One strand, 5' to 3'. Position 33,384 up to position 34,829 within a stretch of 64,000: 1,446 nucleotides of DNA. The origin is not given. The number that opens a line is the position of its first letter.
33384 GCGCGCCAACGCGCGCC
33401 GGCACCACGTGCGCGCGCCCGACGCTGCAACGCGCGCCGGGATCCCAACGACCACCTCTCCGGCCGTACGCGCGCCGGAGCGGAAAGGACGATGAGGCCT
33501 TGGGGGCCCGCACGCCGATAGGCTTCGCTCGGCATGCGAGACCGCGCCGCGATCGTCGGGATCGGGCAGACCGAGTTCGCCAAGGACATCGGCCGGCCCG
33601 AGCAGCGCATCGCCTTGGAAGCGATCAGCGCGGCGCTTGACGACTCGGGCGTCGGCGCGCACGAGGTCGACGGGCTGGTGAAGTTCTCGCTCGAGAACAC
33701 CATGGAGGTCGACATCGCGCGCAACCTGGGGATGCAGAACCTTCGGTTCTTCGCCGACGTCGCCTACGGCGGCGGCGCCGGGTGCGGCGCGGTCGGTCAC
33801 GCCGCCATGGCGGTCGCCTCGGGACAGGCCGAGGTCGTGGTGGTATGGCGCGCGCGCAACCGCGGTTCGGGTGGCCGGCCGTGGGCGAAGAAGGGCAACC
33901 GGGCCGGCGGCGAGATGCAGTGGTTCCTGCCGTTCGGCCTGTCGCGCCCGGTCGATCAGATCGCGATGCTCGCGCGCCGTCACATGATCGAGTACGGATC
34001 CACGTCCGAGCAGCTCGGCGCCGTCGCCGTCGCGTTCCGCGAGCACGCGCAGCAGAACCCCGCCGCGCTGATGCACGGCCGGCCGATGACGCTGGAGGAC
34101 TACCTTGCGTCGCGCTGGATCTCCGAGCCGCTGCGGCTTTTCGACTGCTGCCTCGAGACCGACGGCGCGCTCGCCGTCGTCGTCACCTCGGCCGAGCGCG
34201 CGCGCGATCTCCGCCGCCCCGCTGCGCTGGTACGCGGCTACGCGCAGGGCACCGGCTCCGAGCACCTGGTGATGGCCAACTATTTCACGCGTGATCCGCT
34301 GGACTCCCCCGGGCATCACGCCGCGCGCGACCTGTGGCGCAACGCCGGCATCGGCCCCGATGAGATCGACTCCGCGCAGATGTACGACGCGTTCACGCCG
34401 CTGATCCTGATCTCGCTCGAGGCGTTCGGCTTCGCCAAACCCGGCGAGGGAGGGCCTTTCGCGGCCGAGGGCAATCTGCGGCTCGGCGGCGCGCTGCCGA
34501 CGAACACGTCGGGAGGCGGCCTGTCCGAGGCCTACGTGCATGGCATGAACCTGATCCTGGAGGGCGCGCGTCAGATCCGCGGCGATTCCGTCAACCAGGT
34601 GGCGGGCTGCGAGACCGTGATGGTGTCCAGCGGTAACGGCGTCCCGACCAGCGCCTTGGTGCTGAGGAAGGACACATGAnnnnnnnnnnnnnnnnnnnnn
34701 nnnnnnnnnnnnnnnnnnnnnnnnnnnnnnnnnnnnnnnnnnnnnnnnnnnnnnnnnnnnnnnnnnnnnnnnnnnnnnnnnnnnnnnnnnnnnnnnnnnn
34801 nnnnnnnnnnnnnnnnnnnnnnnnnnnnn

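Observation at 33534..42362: Repeated thiolase-like plus DUF35 modules with ACADs and P450s: a steroid/terpenoid-type side-chain degradation island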

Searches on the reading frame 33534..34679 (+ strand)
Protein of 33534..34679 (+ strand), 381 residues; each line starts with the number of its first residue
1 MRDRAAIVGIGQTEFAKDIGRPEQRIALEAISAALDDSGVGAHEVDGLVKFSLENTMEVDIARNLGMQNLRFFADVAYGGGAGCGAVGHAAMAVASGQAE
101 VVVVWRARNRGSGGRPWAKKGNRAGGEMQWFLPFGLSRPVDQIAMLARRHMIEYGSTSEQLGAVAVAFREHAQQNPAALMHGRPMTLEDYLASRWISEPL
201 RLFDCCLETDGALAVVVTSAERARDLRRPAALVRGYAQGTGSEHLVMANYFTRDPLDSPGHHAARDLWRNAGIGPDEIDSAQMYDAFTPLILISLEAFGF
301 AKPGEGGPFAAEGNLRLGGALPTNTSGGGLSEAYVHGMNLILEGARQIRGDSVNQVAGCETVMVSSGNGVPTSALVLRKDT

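Call 5: search_protein_families(library=pfam, proteins=[window:33534-34679:+], max_evalue=0.01)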
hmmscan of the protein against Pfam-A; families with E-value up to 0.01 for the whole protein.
window:33534-34679:+ (381 aa): 1 family
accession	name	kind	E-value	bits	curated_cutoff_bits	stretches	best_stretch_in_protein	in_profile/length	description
PF22691.2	Thiolase_C_1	-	2.7e-30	105.4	28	1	253-374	13-137/144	Thiolase C-terminal domain-like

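Call 16: search_protein_families(library=ncbifam, proteins=[window:33534-34679:+], max_evalue=0.00001)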
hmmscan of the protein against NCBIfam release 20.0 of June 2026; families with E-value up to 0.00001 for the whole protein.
window:33534-34679:+ (381 aa): 17 families
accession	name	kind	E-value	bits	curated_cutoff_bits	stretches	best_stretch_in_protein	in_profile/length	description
NF005892.0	PRK07855.1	subfamily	3e-161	536.7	469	1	2-379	5-389/390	lipid-transfer protein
NF004811.0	PRK06158.1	subfamily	8.1e-76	255.5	421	1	2-370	7-368/384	acetyl-CoA acetyltransferase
NF006010.0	PRK08142.1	subfamily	1.2e-63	215.2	462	1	2-369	4-371/388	thiolase domain-containing protein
NF004720.0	PRK06064.1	subfamily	1.8e-53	181.7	420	1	4-352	3-355/389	thiolase domain-containing protein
NF053570.1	AcCoTHIOL_METTL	equivalog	2.4e-39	135.3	600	1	1-364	1-366/385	acetyl-CoA acetyltransferase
NF009228.0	PRK12578.1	subfamily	9.6e-39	133.1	485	1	1-352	1-356/387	thiolase domain-containing protein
NF004715.0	PRK06059.1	equivalog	1.1e-37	129.9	424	1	4-369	5-387/399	lipid-transfer protein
NF006180.0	PRK08313.1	subfamily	2.3e-37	128.7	514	1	2-362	3-365/389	thiolase domain-containing protein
NF006102.0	PRK08256.1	subfamily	1.9e-35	122.7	436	1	2-360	2-372/394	lipid-transfer protein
NF004810.0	PRK06157.1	equivalog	1.7e-32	113.1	403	1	2-365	6-379/400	acetyl-CoA acetyltransferase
NF053628.1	BnzsclthlBbsBGT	equivalog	7.4e-29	100.7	750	1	7-359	9-351/389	benzoylsuccinyl-CoA thiolase subunit BbsB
NF005704.0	PRK07516.1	subfamily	4.8e-28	98.2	412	1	4-328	3-330/389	thiolase domain-containing protein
NF004982.0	PRK06365.1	equivalog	7e-28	97.8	695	2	6-248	19-263/430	thiolase domain-containing protein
NF004721.0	PRK06065.1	equivalog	3.9e-25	88.6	455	1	2-330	9-337/393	thiolase domain-containing protein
NF004722.0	PRK06066.1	equivalog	1.6e-23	83.4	516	1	3-374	4-377/385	thiolase domain-containing protein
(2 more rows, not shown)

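Call 23: search_solved_structures(query=window:33534-34679:+, max_evalue=1e-10, show_alignments=2)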
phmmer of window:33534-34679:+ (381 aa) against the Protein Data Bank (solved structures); distinct sequences matched with E-value up to 1e-10: 18.
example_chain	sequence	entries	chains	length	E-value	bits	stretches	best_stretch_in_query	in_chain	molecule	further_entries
6ok1_A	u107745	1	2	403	2.6e-112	378.8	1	4-380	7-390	Lipid-transfer protein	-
4u4e_A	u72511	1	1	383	2.7e-57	197.8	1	4-374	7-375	Thiolase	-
7yvy_A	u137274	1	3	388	3.9e-36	128.1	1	4-364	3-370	Acetyl-CoA acetyltransferase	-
9myr_A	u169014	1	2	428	3e-34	122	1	3-372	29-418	Nonspecific lipid-transfer protein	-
7pxp_C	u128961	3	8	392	1.8e-25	93.1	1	6-354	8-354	Benzoylsuccinyl-CoA thiolase subunit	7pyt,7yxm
6esq_A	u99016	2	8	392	2e-25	92.9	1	2-347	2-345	acetoacetyl-CoA thiolase | Acetyl-CoA acetyltransferase thiolase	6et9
6hsj_A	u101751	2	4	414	8.8e-20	74.3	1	1-351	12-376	SCP2-thiolase (type-1)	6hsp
6hrv_A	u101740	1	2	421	9.3e-20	74.3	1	1-351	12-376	SCP2-thiolase (type-1)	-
4yzo_A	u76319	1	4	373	1.9e-17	66.7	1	144-364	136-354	Putative acyl-CoA acyltransferase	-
5m3k_C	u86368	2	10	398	2.8e-15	59.5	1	94-365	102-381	2,4-diacetylphloroglucinol biosynthesis protein PhlC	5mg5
5ab4_A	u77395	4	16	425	8.1e-15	58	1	6-321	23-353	SCP2-THIOLASE LIKE PROTEIN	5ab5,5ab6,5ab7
9skh_I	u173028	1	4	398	1.3e-14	57.4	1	126-365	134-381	2,4-diacetylphloroglucinol biosynthesis protein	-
9skm_I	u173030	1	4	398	1.4e-14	57.2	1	121-365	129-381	2,4-diacetylphloroglucinol biosynthesis protein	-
4bia_A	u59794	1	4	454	3.6e-13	52.6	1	157-351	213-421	3-KETOACYL-COA THIOLASE, PUTATIVE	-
4bi9_A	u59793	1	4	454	1.2e-12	50.8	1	157-351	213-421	3-KETOACYL-COA THIOLASE, PUTATIVE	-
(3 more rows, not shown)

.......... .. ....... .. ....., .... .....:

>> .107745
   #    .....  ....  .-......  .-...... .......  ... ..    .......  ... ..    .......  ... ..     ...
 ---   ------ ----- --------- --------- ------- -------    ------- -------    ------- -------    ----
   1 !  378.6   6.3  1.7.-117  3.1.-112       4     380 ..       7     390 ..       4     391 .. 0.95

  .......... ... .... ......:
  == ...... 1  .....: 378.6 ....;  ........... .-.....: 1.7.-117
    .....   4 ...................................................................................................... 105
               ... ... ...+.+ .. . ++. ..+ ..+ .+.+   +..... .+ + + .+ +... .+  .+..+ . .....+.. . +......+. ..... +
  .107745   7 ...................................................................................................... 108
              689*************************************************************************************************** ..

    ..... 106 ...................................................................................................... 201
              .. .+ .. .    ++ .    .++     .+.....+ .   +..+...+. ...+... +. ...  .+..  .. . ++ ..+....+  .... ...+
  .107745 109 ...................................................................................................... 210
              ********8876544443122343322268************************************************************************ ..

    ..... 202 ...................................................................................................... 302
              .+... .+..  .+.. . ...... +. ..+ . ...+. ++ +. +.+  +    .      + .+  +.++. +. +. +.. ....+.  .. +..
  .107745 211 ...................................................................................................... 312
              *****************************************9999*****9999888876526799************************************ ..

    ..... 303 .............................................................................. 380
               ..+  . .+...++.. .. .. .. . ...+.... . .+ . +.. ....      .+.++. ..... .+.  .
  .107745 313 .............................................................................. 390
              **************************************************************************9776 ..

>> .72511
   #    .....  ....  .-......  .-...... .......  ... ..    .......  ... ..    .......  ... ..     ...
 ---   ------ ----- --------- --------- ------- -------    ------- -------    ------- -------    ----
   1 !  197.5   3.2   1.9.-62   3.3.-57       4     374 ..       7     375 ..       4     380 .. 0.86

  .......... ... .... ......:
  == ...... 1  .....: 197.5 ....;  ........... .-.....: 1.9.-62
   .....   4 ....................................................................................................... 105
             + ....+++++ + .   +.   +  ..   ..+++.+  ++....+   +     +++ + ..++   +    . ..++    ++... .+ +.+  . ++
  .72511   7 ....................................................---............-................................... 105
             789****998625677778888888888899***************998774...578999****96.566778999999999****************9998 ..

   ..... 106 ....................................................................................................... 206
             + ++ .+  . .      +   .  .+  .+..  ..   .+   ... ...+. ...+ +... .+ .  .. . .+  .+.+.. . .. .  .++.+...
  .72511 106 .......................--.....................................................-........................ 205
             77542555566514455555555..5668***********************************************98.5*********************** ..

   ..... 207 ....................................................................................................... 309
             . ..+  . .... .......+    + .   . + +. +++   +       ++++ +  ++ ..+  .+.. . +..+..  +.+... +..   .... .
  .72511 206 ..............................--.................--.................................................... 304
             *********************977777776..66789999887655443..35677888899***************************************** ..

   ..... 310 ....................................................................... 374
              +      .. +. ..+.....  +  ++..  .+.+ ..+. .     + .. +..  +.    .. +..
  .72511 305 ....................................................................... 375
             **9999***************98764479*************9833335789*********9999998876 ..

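Call 51: find_homologous_proteins(query=window:33534-34679:+, max_evalue=1e-40)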
Query window:33534-34679:+ (381 aa): 7869 proteins with E <= 1e-40 among 8000 candidates; the best 120 are listed.
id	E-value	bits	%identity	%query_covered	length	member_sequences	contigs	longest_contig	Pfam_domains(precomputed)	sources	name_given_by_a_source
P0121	9.7e-252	853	100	100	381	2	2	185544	PF22691.3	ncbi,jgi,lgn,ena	ncbi:MAG TPA: lipid-transfer protein [Actinomycetota bacterium]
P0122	2.9e-214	729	83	99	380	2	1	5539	PF22691.3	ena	-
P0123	3.6e-212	722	82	99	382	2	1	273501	PF22691.3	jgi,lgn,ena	-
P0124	1.7e-211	720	84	99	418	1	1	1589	PF22691.3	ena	-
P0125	1.1e-208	711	83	100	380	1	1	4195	PF22691.3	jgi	jgi:acetyl-CoA acetyltransferase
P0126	9.7e-205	698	82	99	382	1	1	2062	PF00108.30,PF22691.3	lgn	-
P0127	2.5e-203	693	82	99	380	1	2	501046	PF22691.3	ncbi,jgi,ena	ncbi:MAG TPA: lipid-transfer protein [Actinomycetota bacterium]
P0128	1.8e-199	681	79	99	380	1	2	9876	PF00108.30,PF22691.3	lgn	-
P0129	2.2e-198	677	78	99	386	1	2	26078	PF22691.3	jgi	jgi:acetyl-CoA acetyltransferase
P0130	5.3e-198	676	78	99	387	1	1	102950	PF22691.3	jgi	jgi:acetyl-CoA acetyltransferase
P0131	7.7e-198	675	78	99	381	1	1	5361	PF00108.30,PF22691.3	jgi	jgi:acetyl-CoA acetyltransferase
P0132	8.5e-198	675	77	99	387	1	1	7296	PF22691.3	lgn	-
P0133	6.5e-197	672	79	99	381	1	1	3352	PF22691.3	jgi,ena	-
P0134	3.5e-196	670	78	100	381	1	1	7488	PF22691.3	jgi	jgi:acetyl-CoA acetyltransferase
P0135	4.3e-196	669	78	99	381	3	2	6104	PF22691.3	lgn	-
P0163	4.9e-189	646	75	99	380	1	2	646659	PF22691.3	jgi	jgi:acetyl-CoA acetyltransferase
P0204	1.1e-157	543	67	99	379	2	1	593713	PF22691.3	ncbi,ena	-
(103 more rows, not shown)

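Call 53: find_encoding_contigs(protein=P0127, flank=10000, max_places=1)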
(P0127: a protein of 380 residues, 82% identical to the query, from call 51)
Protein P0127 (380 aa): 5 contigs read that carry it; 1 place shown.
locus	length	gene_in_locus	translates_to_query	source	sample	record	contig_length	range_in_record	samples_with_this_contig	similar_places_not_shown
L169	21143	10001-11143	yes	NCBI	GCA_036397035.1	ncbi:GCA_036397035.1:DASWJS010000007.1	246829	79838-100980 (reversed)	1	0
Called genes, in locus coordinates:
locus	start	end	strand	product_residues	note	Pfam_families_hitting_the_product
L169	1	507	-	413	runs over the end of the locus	PF06779:MFS_4 (faint), PF07690:MFS_1, PF00083:Sugar_tr (weak), PF07690:MFS_1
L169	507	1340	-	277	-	PF02645:DegV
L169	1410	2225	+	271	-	PF00561:Abhydrolase_1, PF12146:Hydrolase_4 (faint), PF12697:Abhydrolase_6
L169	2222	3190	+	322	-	PF01553:Acyltransferase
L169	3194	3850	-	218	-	PF00596:Aldolase_II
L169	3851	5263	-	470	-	PF00370:FGGY_N, PF02782:FGGY_C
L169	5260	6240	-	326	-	PF00389:2-Hacid_dh, PF02826:2-Hacid_dh_C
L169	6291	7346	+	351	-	PF01344:Kelch_1 (weak), PF24681:Kelch_KLHDC2_KLHL20_DRC7, PF13964:Beta-prop_Calicin, PF13415:Beta-prop_FBX42, PF24981:Beta-prop_ATRN-LZTR1, PF01344:Kelch_1, PF24681:Kelch_KLHDC2_KLHL20_DRC7, PF01344:Kelch_1, +7 more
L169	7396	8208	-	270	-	-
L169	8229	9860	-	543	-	PF01011:PQQ, PF13360:PQQ_2, PF13570:Beta-prop_ACSF4 (weak), PF13360:PQQ_2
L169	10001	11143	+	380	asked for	PF22691:Thiolase_C_1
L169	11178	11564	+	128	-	PF12172:zf-ChsH2, PF01796:OB_ChsH2_C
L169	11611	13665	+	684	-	PF02629:CoA_binding, PF13380:CoA_binding_2, PF13607:Succ_CoA_lig, PF13549:ATP-grasp_5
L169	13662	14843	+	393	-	PF00155:Aminotran_1_2, PF01041:DegT_DnrJ_EryC1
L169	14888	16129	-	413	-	PF00501:AMP-binding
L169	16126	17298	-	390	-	PF00067:p450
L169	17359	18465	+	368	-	PF20789:4HBT_3C (faint), PF03061:4HBT (weak), PF13622:4HBT_3 (weak), PF03061:4HBT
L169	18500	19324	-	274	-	PF00378:ECH_1, PF16113:ECH_2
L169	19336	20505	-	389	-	PF02771:Acyl-CoA_dh_N, PF02770:Acyl-CoA_dh_M, PF00441:Acyl-CoA_dh_1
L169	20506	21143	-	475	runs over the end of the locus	PF00171:Aldedh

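Call 54: find_encoding_contigs(protein=P0123, flank=10000, max_places=1)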
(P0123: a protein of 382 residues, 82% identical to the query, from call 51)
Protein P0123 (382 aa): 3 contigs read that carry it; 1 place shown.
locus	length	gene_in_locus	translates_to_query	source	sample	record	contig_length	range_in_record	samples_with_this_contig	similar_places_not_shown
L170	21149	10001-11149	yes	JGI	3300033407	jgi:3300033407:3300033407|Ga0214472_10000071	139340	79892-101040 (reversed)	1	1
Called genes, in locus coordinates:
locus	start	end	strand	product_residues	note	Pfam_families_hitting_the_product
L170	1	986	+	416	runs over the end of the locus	PF00202:Aminotran_3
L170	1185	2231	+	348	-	PF00155:Aminotran_1_2, PF01053:Cys_Met_Meta_PP (weak)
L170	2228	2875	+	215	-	PF01656:CbiA (weak), PF07755:DUF1611 (faint), PF13500:AAA_26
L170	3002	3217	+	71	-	-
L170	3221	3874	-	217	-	PF00596:Aldolase_II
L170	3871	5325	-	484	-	PF00370:FGGY_N, PF02782:FGGY_C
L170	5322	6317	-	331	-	PF00389:2-Hacid_dh, PF02826:2-Hacid_dh_C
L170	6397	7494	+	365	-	PF13415:Beta-prop_FBX42, PF24681:Kelch_KLHDC2_KLHL20_DRC7, PF13964:Beta-prop_Calicin, PF24681:Kelch_KLHDC2_KLHL20_DRC7, PF24981:Beta-prop_ATRN-LZTR1, PF01344:Kelch_1, PF13964:Beta-prop_Calicin, PF01344:Kelch_1, +5 more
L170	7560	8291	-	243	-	-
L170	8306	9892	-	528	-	PF01011:PQQ, PF13360:PQQ_2, PF13570:Beta-prop_ACSF4 (weak)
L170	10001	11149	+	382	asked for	PF22691:Thiolase_C_1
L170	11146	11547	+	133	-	PF12172:zf-ChsH2, PF01796:OB_ChsH2_C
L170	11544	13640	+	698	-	PF02629:CoA_binding (weak), PF13380:CoA_binding_2, PF13607:Succ_CoA_lig, PF13549:ATP-grasp_5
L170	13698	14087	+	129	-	-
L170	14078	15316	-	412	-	PF00501:AMP-binding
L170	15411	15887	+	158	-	PF12973:Cupin_7, PF07883:Cupin_2 (weak)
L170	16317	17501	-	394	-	PF00067:p450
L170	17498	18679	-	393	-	PF00067:p450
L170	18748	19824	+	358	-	PF20789:4HBT_3C (faint), PF03061:4HBT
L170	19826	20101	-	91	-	-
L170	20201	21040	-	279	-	PF00378:ECH_1, PF16113:ECH_2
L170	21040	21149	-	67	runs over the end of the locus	-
